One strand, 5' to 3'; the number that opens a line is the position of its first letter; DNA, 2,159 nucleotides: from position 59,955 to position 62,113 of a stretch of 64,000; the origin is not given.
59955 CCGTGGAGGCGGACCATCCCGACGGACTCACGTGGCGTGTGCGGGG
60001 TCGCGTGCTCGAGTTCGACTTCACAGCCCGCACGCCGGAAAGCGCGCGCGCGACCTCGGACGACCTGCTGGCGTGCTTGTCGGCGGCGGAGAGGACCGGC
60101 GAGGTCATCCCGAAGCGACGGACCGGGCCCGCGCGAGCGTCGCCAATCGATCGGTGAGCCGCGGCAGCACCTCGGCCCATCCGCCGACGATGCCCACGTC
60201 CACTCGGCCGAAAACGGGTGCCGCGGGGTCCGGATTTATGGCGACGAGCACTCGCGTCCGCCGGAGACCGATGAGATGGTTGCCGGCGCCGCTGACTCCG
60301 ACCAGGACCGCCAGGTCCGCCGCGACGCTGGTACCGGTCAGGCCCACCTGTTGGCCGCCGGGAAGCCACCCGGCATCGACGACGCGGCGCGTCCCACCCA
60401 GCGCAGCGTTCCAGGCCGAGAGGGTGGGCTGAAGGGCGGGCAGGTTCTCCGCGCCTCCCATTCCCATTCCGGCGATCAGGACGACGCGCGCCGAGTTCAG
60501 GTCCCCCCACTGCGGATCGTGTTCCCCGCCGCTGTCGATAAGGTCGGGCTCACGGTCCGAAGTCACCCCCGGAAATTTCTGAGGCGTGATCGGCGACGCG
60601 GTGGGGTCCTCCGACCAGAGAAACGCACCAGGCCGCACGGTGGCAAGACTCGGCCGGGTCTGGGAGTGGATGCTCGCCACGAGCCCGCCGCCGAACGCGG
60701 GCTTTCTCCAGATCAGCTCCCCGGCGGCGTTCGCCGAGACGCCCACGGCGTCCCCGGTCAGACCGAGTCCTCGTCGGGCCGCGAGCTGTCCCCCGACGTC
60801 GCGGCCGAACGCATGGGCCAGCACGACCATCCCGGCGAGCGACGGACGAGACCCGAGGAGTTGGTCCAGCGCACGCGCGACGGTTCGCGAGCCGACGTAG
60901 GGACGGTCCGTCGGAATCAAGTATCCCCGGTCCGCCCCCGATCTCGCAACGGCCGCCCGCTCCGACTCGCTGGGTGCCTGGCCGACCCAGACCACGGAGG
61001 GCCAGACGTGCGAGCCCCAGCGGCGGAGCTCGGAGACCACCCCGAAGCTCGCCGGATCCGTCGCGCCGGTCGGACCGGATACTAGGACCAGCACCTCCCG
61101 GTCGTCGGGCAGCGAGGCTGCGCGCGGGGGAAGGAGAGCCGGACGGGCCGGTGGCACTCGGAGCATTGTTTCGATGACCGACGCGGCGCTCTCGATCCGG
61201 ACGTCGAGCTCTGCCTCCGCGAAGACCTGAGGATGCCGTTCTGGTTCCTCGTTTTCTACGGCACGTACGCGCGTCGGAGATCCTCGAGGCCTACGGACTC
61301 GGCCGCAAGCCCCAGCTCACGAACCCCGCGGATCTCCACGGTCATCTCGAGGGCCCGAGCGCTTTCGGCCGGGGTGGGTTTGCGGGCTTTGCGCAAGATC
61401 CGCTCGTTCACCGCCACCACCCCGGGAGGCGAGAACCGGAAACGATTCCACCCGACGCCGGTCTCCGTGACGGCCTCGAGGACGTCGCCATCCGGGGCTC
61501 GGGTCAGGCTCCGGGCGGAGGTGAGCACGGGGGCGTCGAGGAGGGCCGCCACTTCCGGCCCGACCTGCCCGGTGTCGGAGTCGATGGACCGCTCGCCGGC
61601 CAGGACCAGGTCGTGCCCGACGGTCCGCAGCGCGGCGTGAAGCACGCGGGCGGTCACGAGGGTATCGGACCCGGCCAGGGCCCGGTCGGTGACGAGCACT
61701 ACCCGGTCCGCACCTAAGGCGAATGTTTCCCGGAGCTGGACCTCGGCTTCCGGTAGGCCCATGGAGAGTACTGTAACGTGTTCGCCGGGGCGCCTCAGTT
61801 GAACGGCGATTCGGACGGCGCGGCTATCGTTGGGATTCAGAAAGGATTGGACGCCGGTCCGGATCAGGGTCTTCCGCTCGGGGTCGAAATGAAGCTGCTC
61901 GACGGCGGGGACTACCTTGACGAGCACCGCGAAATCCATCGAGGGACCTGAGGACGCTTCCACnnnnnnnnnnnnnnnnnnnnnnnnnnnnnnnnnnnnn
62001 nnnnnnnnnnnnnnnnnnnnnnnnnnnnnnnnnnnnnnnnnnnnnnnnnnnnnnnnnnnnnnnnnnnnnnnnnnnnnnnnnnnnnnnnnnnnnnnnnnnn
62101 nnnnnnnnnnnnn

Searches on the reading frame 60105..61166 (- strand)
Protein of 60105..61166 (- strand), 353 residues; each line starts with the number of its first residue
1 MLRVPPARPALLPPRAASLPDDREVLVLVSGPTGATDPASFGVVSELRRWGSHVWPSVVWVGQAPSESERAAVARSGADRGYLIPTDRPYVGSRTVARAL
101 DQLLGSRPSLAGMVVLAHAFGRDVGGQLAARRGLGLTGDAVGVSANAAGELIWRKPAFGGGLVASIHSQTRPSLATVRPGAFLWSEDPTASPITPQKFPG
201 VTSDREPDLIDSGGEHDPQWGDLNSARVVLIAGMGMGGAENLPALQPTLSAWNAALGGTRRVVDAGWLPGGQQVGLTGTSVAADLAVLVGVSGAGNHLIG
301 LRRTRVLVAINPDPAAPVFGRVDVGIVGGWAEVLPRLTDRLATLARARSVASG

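Call 48: find_encoding_contigs(protein=window:60105-61166:-, flank=5000, max_places=10)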
Protein window:60105-61166:- (353 aa): no gene with exactly this product is on record in the collection.

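Call 49: search_protein_families(library=pfam, proteins=[window:60105-61166:-], max_evalue=0.001)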
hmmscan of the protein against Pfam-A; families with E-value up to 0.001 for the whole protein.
window:60105-61166:- (353 aa): 2 families
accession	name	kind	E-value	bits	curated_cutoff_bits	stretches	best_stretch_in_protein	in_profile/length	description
PF00766.25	ETF_alpha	-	1.1e-20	73.8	27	1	222-301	1-80/81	Electron transfer flavoprotein FAD-binding domain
PF01012.27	ETF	-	6.8e-19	68.8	26.7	1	30-183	6-161/181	Electron transfer flavoprotein domain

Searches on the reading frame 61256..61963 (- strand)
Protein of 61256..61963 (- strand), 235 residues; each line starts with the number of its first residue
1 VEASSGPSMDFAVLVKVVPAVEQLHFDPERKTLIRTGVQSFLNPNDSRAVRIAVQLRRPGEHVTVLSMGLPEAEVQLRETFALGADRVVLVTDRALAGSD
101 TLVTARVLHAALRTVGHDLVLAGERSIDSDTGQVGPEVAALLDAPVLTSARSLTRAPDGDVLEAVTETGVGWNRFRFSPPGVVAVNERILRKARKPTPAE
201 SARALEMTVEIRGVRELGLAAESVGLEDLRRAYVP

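Call 49: search_protein_families(library=pfam, proteins=[window:61256-61963:-], max_evalue=0.001)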
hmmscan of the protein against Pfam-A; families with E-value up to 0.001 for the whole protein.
window:61256-61963:- (235 aa): 1 family
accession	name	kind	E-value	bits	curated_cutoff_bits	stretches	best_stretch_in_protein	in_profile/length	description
PF01012.27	ETF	-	9.1e-30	104.2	26.7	1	32-202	3-171/181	Electron transfer flavoprotein domain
